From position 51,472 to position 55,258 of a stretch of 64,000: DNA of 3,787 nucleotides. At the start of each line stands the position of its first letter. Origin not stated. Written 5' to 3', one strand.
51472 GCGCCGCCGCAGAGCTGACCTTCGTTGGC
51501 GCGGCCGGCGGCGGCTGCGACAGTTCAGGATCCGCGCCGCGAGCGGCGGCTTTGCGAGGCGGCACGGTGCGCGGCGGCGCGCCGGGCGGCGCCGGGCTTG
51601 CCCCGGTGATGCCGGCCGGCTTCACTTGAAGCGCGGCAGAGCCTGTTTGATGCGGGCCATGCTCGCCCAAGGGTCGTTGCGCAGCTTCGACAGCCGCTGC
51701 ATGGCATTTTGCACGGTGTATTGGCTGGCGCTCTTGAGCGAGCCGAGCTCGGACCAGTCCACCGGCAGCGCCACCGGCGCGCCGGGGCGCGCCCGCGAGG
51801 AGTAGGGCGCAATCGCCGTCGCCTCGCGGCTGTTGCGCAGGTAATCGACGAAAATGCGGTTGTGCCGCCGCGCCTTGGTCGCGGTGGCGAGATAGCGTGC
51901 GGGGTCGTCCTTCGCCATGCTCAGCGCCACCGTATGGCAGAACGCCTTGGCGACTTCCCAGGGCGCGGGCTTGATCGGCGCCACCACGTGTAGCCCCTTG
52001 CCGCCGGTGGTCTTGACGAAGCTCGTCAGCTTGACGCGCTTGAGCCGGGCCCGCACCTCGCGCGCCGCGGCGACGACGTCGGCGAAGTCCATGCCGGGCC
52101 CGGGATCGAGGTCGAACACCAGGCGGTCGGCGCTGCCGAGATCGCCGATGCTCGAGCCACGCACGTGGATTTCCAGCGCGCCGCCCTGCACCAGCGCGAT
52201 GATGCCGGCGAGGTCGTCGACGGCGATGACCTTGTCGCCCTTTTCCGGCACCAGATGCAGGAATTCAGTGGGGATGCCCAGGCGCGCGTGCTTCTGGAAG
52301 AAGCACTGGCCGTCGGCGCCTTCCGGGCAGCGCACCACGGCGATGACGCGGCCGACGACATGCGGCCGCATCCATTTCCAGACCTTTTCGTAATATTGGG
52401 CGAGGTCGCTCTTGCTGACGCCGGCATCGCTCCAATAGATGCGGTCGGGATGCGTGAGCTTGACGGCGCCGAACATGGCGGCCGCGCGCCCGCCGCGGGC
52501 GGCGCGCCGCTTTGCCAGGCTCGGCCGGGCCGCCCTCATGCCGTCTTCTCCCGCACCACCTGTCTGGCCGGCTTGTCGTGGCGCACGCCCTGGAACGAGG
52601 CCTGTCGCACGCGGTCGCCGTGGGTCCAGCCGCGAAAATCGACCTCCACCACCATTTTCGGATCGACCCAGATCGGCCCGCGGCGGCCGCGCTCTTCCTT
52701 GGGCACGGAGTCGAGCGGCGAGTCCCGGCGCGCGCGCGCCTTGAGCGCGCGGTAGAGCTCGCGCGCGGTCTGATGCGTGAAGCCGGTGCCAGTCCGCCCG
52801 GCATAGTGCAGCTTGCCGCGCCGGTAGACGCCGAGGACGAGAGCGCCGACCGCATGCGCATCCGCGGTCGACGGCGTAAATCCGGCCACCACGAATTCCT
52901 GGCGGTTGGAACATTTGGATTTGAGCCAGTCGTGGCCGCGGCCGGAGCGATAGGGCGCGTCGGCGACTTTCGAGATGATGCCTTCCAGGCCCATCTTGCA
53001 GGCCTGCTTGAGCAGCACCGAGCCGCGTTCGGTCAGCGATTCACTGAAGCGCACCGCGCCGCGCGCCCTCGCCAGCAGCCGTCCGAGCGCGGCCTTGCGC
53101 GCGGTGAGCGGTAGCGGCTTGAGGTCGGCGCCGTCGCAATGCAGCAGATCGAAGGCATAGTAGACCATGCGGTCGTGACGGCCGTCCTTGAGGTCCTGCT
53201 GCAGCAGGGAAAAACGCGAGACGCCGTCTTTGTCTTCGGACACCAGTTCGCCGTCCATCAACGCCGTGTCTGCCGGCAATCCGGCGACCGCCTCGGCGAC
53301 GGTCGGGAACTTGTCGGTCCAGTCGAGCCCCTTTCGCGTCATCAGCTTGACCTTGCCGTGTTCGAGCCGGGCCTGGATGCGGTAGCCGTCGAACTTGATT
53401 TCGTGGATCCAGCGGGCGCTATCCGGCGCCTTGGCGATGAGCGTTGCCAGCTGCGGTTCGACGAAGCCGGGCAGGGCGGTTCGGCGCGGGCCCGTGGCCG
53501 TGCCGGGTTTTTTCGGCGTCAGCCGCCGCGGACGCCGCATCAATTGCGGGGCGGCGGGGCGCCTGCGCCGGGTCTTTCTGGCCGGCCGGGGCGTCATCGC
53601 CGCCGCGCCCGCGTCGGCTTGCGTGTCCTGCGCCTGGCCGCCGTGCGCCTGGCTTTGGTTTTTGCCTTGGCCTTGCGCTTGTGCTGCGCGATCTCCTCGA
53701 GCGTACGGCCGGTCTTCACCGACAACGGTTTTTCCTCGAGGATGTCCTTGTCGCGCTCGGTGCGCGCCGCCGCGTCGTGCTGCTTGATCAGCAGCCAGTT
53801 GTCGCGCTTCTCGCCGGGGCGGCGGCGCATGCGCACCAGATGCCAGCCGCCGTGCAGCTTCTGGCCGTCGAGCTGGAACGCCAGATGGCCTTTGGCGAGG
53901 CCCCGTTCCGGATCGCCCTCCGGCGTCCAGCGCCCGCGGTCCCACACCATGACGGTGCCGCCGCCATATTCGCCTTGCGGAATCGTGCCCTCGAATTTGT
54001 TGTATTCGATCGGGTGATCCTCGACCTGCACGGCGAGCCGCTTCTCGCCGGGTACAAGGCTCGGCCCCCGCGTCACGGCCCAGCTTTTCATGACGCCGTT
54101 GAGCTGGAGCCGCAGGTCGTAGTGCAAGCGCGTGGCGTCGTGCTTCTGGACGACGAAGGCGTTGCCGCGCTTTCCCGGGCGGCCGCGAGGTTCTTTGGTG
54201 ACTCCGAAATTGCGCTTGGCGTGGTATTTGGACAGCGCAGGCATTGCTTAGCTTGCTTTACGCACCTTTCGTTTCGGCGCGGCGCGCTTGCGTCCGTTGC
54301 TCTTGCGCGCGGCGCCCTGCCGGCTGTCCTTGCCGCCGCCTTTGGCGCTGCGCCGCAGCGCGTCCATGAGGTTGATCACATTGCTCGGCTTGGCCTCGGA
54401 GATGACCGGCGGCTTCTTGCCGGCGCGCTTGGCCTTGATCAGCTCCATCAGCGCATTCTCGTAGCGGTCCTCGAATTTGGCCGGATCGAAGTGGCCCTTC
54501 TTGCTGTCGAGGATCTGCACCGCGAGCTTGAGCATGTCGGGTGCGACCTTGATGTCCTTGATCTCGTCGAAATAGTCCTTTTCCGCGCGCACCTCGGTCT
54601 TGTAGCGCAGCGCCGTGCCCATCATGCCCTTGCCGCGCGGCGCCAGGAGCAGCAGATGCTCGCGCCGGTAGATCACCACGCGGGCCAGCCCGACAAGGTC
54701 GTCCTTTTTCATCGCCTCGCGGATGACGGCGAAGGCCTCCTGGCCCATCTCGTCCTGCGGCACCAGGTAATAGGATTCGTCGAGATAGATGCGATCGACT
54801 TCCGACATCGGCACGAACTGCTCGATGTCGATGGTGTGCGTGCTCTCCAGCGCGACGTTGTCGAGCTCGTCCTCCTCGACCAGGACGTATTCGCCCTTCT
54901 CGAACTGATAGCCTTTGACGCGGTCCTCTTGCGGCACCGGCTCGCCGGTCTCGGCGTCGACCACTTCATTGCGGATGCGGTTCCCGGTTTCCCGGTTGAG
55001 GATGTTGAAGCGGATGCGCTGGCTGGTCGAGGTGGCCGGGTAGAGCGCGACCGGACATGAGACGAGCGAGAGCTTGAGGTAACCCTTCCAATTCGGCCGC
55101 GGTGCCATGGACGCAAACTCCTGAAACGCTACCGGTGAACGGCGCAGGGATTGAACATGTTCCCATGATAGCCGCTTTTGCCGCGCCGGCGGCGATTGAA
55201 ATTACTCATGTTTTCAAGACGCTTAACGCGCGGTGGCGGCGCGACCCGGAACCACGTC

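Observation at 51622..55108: NHEJ operon with LigD split into three separate genes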

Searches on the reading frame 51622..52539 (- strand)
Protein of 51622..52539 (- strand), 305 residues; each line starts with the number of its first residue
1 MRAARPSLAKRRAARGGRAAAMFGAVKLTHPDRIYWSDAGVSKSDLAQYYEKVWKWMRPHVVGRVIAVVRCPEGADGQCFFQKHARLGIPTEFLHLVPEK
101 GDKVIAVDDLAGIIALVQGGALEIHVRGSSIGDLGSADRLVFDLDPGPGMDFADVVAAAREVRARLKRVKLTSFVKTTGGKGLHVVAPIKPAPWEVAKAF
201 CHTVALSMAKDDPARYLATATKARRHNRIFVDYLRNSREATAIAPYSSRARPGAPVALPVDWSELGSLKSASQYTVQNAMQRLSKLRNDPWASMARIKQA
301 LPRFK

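Call 3: search_protein_families(library=pfam, proteins=[window:51622-52539:-])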
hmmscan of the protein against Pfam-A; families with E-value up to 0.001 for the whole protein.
window:51622-52539:- (305 aa): 2 families
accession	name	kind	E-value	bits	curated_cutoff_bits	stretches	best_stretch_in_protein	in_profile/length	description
PF21686.3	LigD_Prim-Pol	-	3.8e-86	289.2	27.4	1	43-291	2-254/254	LigD, primase-polymerase domain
PF01896.25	DNA_primase_S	-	0.00024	21.9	26.8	0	142-262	1-163/163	DNA primase small subunit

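Call 4: search_protein_families(library=ncbifam, proteins=[window:51622-52539:-])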
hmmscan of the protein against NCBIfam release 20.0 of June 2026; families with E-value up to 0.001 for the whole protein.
window:51622-52539:- (305 aa): 5 families
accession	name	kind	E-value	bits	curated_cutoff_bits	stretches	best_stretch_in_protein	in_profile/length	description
NF004628.0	PRK05972.1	subfamily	8.1e-97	325.3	895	1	13-301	569-858/870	ATP-dependent DNA ligase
TIGR02776.1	NHEJ_ligase_prk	equivalog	8e-96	322.2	373.2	1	10-295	301-586/587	DNA ligase D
TIGR02778.1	ligD_pol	equivalog_domain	4.5e-89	298.3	214.7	1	26-266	1-244/245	non-homologous end-joining DNA ligase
NF007210.0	PRK09632.1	equivalog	1.5e-51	175.6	989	1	24-294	13-291/781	ATP-dependent DNA ligase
NF007211.0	PRK09633.1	equivalog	2.4e-50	171.5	774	1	24-299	321-595/610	DNA ligase D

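Call 59: search_solved_structures(query=window:51622-52539:-, show_alignments=2)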
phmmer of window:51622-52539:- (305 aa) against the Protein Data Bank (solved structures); distinct sequences matched with E-value up to 0.001: 5.
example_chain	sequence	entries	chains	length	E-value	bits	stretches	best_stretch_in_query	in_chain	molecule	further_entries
2fao_A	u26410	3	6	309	1.5e-51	178.9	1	11-301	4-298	probable ATP-dependent DNA ligase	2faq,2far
5dmu_A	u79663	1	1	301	1.5e-48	169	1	26-295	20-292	NHEJ Polymerase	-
2iru_A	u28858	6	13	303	1.2e-37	133.3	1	24-267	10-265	Putative DNA ligase-like protein Rv0938/MT0965 | DNA ligase-like protein Rv0938/MT0965 | Putative DNA ligase-like protein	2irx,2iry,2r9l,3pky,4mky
5op0_B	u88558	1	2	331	1e-28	104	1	26-301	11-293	DNA polymerase LigD, polymerase domain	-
6sa0_A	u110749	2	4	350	1.1e-28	103.9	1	26-301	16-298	DNA polymerase LigD, polymerase domain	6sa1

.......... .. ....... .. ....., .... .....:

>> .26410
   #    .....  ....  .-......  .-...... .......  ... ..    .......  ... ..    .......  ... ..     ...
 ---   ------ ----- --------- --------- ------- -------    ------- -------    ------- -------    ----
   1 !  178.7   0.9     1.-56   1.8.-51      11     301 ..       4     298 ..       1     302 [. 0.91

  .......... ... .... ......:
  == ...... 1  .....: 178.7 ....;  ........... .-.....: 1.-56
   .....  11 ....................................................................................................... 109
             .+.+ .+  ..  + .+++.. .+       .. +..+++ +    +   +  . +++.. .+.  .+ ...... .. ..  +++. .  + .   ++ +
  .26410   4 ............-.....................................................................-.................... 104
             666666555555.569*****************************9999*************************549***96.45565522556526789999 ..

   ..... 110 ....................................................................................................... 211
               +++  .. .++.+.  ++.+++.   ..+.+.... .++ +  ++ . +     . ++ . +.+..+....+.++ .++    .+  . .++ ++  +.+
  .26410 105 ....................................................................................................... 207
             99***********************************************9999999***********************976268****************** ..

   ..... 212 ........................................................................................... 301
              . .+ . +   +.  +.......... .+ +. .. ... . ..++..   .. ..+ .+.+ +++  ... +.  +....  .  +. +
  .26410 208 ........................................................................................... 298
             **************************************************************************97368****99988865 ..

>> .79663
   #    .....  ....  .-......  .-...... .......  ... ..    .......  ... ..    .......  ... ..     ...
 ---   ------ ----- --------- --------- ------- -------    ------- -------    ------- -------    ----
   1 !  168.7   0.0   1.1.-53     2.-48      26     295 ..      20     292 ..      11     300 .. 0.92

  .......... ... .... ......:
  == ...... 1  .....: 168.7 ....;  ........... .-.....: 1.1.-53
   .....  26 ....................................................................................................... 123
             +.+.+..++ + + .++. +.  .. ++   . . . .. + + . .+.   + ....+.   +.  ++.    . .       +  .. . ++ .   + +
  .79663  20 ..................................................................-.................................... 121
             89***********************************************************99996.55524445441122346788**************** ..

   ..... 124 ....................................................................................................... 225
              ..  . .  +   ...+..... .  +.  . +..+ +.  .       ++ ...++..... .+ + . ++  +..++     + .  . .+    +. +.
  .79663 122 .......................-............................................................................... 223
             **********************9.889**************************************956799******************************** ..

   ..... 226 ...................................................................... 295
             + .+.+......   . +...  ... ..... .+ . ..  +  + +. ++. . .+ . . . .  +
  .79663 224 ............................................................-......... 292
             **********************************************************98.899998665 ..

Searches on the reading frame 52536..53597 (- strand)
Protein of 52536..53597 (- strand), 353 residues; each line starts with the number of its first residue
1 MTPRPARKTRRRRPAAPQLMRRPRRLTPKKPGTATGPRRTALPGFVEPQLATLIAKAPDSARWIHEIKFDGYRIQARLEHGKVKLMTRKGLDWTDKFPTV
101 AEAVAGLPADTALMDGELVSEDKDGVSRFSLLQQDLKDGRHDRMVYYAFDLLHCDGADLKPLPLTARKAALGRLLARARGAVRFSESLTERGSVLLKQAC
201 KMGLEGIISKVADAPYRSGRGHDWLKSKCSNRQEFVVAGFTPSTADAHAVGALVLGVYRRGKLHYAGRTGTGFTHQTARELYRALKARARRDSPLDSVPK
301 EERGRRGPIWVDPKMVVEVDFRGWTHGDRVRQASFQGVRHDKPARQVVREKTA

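Call 3: search_protein_families(library=pfam, proteins=[window:52536-53597:-])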
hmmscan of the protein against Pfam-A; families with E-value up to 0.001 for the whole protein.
window:52536-53597:- (353 aa): 2 families
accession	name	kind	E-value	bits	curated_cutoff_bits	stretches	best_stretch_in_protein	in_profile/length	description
PF01068.26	DNA_ligase_A_M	-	2.6e-27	96.3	26.2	1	59-228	18-204/204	ATP dependent DNA ligase domain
PF04679.21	DNA_ligase_A_C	-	3.5e-27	95.1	27.5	1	248-342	3-94/94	ATP dependent DNA ligase C terminal region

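Call 4: search_protein_families(library=ncbifam, proteins=[window:52536-53597:-])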
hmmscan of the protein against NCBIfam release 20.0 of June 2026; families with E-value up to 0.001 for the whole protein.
window:52536-53597:- (353 aa): 13 families
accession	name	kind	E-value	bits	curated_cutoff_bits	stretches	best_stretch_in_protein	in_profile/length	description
NF004628.0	PRK05972.1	subfamily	1.2e-114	384.2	895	1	32-352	230-550/870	ATP-dependent DNA ligase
TIGR02779.1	NHEJ_ligase_lig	equivalog_domain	1.8e-101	339.3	227.75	1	48-348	1-301/302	non-homologous end-joining DNA ligase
TIGR02776.1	NHEJ_ligase_prk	equivalog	1.8e-96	324.3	373.2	1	58-352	2-297/587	DNA ligase D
NF007210.0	PRK09632.1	equivalog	1.6e-69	235.1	989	1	46-350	478-780/781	ATP-dependent DNA ligase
NF006078.0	PRK08224.1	equivalog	1e-31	110.2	296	1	45-348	8-330/350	ATP-dependent DNA ligase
NF005796.0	PRK07636.1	subfamily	3.5e-29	101.8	337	1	45-336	2-271/275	ATP-dependent DNA ligase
NF002868.0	PRK03180.1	equivalog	8.2e-28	97.3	641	1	62-323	205-466/509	ATP-dependent DNA ligase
TIGR00574.1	dnl1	superfamily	5.3e-26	91.4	217.8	1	62-328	191-485/527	ATP-dependent DNA ligase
NF041331.1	LigA_Halo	equivalog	1.6e-22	79.8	830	1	64-293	250-493/552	ATP-dependent DNA ligase LigA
NF006701.0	PRK09247.1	equivalog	7.3e-22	78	543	1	54-229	218-407/540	ATP-dependent DNA ligase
TIGR04120.1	DNA_lig_bact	equivalog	1.3e-20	73.9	400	1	45-228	201-397/526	cisplatin damage response ATP-dependent DNA ligase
NF007211.0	PRK09633.1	equivalog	7.7e-20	70.8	774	1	52-292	7-265/610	DNA ligase D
NF006592.0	PRK09125.1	equivalog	2.1e-08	33.5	200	1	48-276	31-246/283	DNA ligase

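Call 19: find_related_loci(query=window:52536-53597:-, collection=genome_contigs, flank=3000)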
Query window:52536-53597:- (353 aa) in genome_contigs; peptide patterns used: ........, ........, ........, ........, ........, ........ (x = any residue, [..] = any of these).
599 stretches matched a pattern (row limit reached: there are more); 527 encode a relative of the query (tblastn E <= 1e-3); the best 80 are kept; 80 distinct loci.
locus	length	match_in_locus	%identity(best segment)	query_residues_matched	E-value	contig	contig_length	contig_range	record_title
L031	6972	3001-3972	76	32-353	5e-162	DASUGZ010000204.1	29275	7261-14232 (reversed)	MAG TPA_asm: Pseudolabrys sp. isolate SMAG_U1419 k141_299860, whole genome shotgun sequence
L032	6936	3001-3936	76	41-350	5e-158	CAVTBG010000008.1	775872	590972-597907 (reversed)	MAG: uncultured proteobacterium isolate MFD02416.bin.1.18 genome assembly, contig: contig_24558, whole genome shotgun se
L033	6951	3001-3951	74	38-352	6e-158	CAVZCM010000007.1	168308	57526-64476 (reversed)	MAG: uncultured proteobacterium isolate MFD01721.bin.1.380 genome assembly, contig: contig_44949, whole genome shotgun s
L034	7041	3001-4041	70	7-350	2e-156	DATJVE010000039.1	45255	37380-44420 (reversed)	MAG TPA_asm: Pseudolabrys sp. isolate SMAG_U15064 k141_1398949, whole genome shotgun sequence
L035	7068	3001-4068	69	4-350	5e-156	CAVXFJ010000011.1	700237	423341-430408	MAG: uncultured proteobacterium isolate MFD02416.bin.1.330 genome assembly, contig: contig_37345, whole genome shotgun s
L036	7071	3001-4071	68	2-353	1e-153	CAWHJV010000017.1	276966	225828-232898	MAG: uncultured proteobacterium isolate MFD01721.bin.2.134 genome assembly, contig: contig_8855, whole genome shotgun se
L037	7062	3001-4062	68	3-353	6e-153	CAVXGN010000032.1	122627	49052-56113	MAG: uncultured Alphaproteobacteria bacterium isolate MFD02416.bin.2.216 genome assembly, contig: contig_46130, whole ge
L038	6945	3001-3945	75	38-350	5e-152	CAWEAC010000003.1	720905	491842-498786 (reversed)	MAG: uncultured Alphaproteobacteria bacterium isolate MFD05705.bin.1.186 genome assembly, contig: contig_55222, whole ge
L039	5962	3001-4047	68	10-353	1e-152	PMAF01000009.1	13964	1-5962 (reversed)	MAG: Hyphomicrobiales bacterium isolate palsa_922 73.20120700_P2D.6_contig_805, whole genome shotgun sequence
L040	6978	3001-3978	72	23-350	7e-152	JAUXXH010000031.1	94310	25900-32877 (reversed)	MAG: Pseudolabrys sp. isolate C15_metabat.bin.99_sub C15_k141_320252, whole genome shotgun sequence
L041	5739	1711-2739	68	11-351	2e-152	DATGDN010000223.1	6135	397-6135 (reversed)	MAG TPA_asm: Pseudolabrys sp. isolate SMAG_U9675 k141_84976, whole genome shotgun sequence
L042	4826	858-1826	72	30-350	6e-152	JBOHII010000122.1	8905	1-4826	MAG: Pseudolabrys sp. isolate TC-S_metawrap_bin.226 k127_803259, whole genome shotgun sequence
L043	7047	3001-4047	66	4-350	3e-150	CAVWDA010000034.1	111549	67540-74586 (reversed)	MAG: uncultured Alphaproteobacteria bacterium isolate MFD03726.bin.2.151 genome assembly, contig: contig_18409, whole ge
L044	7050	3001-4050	67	7-353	9e-149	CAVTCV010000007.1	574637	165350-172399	MAG: uncultured Alphaproteobacteria bacterium isolate MFD00991.bin.3.207 genome assembly, contig: contig_23528, whole ge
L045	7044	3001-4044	67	4-350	2e-148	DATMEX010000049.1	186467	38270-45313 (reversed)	MAG TPA_asm: Pseudolabrys sp. isolate SMAG_U13447 k141_172051, whole genome shotgun sequence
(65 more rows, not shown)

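Call 58: search_solved_structures(query=window:52536-53597:-, show_alignments=1)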
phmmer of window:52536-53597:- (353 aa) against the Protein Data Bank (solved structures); distinct sequences matched with E-value up to 0.001: 31.
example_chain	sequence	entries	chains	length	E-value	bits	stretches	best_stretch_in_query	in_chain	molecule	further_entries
1vs0_A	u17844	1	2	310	1.5e-43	152.6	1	48-350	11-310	Putative DNA ligase-like protein Rv0938/MT0965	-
6nhz_A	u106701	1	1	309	8.7e-43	150.1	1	48-350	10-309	ATP-dependent DNA ligase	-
6nhx_A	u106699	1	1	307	8.8e-43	150.1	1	48-350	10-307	ATP-dependent DNA ligase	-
2cfm_A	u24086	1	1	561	1.2e-18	70.7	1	65-326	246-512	THERMOSTABLE DNA LIGASE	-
9df9_A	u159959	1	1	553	2.5e-16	63.1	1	64-291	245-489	DNA ligase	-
9dfa_A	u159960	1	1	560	4.5e-16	62.3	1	64-291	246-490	DNA ligase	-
3rr5_A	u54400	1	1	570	2e-15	60.2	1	64-292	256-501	DNA ligase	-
9nys_A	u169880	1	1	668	3.1e-15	59.5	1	54-320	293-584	DNA ligase 1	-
9bs4_A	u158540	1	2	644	4.1e-15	59.1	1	54-319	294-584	DNA ligase 1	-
6p0b_A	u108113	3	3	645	4.1e-15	59.1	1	54-319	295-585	DNA ligase 1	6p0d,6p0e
7kr3_A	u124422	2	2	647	4.1e-15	59.1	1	54-319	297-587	DNA ligase 1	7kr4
7sum_A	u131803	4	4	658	4.3e-15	59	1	54-319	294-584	DNA ligase 1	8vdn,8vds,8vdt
9yhu_A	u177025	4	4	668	4.4e-15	59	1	54-319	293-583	DNA ligase 1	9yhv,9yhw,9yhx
7sx5_A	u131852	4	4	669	4.5e-15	59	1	54-319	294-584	DNA ligase 1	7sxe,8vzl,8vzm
6q1v_A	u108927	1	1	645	5.6e-15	58.6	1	54-319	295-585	DNA ligase 1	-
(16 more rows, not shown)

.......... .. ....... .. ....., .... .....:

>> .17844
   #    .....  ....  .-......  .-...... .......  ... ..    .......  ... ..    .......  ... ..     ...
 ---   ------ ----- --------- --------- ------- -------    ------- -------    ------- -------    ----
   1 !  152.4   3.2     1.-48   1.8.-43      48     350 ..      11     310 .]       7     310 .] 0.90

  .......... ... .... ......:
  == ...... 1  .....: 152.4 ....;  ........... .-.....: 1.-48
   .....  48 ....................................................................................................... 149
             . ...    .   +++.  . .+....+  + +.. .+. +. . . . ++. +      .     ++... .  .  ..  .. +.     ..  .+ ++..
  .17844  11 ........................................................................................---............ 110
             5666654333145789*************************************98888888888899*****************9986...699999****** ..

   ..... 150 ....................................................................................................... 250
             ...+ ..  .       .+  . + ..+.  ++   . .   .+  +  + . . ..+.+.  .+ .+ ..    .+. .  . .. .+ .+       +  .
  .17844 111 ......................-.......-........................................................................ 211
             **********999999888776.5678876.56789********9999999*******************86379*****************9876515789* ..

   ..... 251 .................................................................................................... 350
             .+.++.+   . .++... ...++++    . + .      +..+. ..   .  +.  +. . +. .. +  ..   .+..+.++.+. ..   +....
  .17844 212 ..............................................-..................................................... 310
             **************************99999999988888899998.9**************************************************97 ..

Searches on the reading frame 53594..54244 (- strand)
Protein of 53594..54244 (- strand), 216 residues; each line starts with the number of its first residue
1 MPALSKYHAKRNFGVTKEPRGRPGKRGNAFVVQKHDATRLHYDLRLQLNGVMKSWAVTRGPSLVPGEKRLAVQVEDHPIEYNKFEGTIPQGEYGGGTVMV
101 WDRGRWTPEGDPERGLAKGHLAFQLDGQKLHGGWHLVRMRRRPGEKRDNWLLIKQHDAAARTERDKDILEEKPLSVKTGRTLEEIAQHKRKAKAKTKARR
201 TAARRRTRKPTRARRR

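Call 3: search_protein_families(library=pfam, proteins=[window:53594-54244:-])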
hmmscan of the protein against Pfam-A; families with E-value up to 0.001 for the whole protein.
window:53594-54244:- (216 aa): 1 family
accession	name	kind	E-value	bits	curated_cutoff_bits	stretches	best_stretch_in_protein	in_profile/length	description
PF13298.12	LigD_N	-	7.7e-45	151.9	31.1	1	33-138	1-107/107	DNA Ligase D 3'-phosphoesterase domain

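Call 4: search_protein_families(library=ncbifam, proteins=[window:53594-54244:-])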
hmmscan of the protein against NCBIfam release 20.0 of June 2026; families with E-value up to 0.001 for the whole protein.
window:53594-54244:- (216 aa): 3 families
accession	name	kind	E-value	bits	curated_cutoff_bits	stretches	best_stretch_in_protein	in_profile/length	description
NF004628.0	PRK05972.1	subfamily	1.5e-90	304.5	895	1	3-205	5-211/870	ATP-dependent DNA ligase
TIGR02777.1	LigD_PE_dom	equivalog_domain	1.9e-68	229.1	144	1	4-158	1-156/156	DNA ligase D, 3'-phosphoesterase domain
NF007210.0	PRK09632.1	equivalog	3.6e-42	144.6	989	1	3-180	300-448/781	ATP-dependent DNA ligase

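Call 57: search_solved_structures(query=window:53594-54244:-, show_alignments=1)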
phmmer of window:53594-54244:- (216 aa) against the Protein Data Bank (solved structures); distinct sequences matched with E-value up to 0.001: 5.
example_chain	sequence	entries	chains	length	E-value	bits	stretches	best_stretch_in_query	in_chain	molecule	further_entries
2lj6_A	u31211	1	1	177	2e-59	204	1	4-171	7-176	Probable ATP-dependent DNA ligase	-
3n9b_A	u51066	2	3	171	4.9e-59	202.7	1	16-182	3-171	Probable ATP-dependent DNA ligase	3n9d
5dmp_A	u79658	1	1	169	1.5e-40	142.3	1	29-187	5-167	Uncharacterized protein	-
3p43_A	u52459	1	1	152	3.9e-34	121.3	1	4-155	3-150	Putative uncharacterized protein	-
3p4h_A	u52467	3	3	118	8.6e-25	90.8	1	29-139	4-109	ATP-dependent DNA ligase, N-terminal domain protein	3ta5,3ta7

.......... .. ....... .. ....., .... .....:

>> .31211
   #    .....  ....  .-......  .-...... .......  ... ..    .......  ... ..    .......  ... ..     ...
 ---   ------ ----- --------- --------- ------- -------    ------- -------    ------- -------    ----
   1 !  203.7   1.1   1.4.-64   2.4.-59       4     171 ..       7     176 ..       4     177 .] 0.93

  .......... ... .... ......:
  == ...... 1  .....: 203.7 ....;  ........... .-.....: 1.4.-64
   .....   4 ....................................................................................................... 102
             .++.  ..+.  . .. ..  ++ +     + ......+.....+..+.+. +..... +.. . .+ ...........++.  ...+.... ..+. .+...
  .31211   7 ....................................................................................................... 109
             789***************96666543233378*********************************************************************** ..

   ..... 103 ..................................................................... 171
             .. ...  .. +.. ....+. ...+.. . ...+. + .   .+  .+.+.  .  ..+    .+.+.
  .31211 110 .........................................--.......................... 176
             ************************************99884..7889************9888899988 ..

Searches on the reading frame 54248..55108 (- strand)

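Call 3: search_protein_families(library=pfam, proteins=[window:54248-55108:-])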
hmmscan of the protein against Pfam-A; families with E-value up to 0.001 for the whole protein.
window:54248-55108:- (286 aa): 1 family
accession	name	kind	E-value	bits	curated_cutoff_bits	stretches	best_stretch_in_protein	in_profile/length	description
PF02735.22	Ku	-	1.8e-49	168.6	25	1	13-194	2-189/190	Ku70/Ku80 beta-barrel domain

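Call 4: search_protein_families(library=ncbifam, proteins=[window:54248-55108:-])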
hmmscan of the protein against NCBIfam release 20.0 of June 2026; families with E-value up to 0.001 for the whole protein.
window:54248-55108:- (286 aa): 1 family
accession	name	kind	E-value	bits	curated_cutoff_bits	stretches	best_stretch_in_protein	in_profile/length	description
TIGR02772.2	Ku_bact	equivalog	6.4e-90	301.1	150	1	4-254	1-258/259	non-homologous end joining protein Ku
